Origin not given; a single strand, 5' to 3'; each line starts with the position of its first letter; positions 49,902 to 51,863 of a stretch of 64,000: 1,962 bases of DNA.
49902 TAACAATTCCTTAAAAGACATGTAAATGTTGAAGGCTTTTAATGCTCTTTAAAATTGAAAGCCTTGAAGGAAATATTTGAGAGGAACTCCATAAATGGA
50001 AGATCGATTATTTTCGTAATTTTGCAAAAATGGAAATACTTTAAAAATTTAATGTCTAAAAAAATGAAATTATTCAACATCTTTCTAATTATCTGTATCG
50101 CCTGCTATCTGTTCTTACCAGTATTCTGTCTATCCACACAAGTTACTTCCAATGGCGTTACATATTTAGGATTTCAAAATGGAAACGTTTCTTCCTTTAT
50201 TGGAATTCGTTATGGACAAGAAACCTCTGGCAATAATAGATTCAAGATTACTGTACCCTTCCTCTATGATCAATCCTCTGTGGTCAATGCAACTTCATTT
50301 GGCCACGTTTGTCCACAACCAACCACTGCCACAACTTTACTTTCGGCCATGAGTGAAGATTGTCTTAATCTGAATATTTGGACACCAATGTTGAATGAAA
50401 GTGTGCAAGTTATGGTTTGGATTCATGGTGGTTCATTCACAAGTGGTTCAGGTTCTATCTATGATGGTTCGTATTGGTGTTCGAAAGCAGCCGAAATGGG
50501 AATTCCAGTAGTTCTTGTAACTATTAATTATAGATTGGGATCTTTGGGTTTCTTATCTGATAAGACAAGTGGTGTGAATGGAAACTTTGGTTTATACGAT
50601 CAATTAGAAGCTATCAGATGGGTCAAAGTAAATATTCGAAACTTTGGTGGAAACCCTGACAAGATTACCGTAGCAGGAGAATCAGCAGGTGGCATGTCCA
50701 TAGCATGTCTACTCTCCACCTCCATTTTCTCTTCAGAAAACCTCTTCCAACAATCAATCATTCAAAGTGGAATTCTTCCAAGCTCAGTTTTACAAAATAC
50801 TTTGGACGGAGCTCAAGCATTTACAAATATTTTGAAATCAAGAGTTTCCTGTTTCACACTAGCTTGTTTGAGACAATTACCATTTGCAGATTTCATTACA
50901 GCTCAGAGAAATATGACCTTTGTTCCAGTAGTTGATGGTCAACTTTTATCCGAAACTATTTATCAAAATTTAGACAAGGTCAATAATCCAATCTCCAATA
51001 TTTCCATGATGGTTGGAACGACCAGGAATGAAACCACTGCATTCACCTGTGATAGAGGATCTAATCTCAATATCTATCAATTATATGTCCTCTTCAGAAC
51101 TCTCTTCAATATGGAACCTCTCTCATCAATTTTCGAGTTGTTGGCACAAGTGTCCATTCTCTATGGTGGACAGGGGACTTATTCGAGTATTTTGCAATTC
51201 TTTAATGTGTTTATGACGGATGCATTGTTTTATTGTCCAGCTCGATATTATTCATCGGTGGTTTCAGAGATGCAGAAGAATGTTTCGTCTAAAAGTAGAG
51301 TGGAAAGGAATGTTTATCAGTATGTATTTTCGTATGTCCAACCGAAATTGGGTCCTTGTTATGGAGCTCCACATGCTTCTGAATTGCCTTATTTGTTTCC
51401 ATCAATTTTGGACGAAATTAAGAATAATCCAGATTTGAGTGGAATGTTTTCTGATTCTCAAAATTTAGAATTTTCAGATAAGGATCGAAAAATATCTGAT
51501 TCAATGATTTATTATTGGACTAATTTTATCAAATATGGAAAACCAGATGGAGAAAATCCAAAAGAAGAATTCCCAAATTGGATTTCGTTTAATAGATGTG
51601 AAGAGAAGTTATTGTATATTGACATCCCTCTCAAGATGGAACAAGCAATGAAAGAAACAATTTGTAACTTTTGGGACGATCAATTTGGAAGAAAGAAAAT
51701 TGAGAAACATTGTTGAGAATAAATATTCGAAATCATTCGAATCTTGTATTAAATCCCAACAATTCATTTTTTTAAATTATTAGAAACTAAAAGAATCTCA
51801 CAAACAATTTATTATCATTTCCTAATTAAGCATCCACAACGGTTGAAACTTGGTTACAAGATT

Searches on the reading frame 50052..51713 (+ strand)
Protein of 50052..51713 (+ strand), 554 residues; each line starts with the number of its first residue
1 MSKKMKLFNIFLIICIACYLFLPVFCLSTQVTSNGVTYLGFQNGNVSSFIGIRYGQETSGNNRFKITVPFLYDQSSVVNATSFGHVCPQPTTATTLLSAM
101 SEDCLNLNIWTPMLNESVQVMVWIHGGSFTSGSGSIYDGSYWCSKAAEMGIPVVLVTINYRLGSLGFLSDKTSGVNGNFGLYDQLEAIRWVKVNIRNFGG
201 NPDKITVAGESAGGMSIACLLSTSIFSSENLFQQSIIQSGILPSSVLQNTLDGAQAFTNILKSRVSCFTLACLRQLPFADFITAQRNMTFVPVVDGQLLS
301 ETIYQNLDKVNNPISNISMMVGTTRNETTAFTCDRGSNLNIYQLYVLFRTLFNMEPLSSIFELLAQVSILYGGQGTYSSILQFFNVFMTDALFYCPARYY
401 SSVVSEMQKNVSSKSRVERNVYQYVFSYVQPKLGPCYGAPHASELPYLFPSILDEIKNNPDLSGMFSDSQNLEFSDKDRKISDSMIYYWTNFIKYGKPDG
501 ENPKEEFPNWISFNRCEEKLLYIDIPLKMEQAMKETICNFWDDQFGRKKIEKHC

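Call 65: list_cluster_members(proteins=[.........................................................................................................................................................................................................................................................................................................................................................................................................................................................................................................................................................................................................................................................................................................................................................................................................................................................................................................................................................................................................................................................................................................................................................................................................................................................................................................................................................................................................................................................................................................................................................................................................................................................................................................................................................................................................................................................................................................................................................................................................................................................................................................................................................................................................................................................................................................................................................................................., window:50052-51713:+, window:50064-51713:+, P0081, P0083, P0084, P0085, P0072, P0009, P0073])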
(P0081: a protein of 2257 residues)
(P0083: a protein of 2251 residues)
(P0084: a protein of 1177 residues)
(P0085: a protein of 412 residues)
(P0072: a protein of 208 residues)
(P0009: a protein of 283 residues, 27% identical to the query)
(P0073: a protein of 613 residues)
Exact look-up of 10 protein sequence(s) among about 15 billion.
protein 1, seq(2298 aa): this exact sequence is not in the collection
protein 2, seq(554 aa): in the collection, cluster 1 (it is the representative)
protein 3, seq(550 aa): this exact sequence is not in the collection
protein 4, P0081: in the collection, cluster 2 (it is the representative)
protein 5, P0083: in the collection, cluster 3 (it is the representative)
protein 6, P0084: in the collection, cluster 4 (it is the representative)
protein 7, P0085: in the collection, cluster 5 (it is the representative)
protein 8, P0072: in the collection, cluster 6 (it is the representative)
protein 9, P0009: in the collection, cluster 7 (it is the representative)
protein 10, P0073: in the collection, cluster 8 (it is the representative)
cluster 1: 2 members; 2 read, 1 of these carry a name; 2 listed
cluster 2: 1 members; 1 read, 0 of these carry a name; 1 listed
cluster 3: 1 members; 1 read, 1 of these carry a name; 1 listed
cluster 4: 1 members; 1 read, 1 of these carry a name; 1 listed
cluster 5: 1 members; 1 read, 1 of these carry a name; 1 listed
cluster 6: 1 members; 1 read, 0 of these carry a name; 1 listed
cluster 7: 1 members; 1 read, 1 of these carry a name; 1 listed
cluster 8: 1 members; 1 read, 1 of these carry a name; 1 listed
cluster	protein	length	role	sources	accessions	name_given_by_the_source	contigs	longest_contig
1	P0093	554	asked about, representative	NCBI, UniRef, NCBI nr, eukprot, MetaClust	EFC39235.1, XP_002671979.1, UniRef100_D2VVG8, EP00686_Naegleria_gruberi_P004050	predicted protein [Naegleria gruberi] | Carboxylic ester hydrolase n=1 Tax=Naegleria gruberi TaxID=5762 RepID=D2VVG8_NAEGR | uncharacterized protein NAEGRDRAFT_73015 [Naegleria gruberi]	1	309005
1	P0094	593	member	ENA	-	-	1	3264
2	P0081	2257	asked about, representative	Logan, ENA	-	-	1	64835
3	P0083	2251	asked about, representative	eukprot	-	gene8887-837_t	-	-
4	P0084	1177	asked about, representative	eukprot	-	gene8671-618_t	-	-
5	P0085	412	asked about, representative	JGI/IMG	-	hypothetical protein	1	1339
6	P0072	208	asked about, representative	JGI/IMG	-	-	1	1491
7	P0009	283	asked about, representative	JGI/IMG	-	hypothetical protein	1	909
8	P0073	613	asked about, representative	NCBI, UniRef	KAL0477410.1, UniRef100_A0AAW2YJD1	hypothetical protein AKO1_005751 [Acrasis kona] | VWFA domain-containing protein n=1 Tax=Acrasis kona TaxID=1008807 RepID=A0AAW2YJD1_9EUKA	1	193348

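Call 67: find_encoding_contigs(protein=window:50052-51713:+, flank=10000, max_places=3)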
Protein window:50052-51713:+ (554 aa): no gene with exactly this product is on record in the collection.

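Call 68: find_encoding_contigs(protein=P0094, flank=10000, max_places=3)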
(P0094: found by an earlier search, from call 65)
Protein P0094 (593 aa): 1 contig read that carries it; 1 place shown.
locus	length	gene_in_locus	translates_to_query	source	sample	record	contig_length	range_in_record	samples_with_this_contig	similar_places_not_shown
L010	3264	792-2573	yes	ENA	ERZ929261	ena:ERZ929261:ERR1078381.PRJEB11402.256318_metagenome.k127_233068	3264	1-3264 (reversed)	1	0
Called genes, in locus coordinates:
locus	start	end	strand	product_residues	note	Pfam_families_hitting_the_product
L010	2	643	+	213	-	?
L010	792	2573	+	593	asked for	PF00135:COesterase, PF20434:BD-FAE, PF07859:Abhydrolase_3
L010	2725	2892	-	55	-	-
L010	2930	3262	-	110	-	?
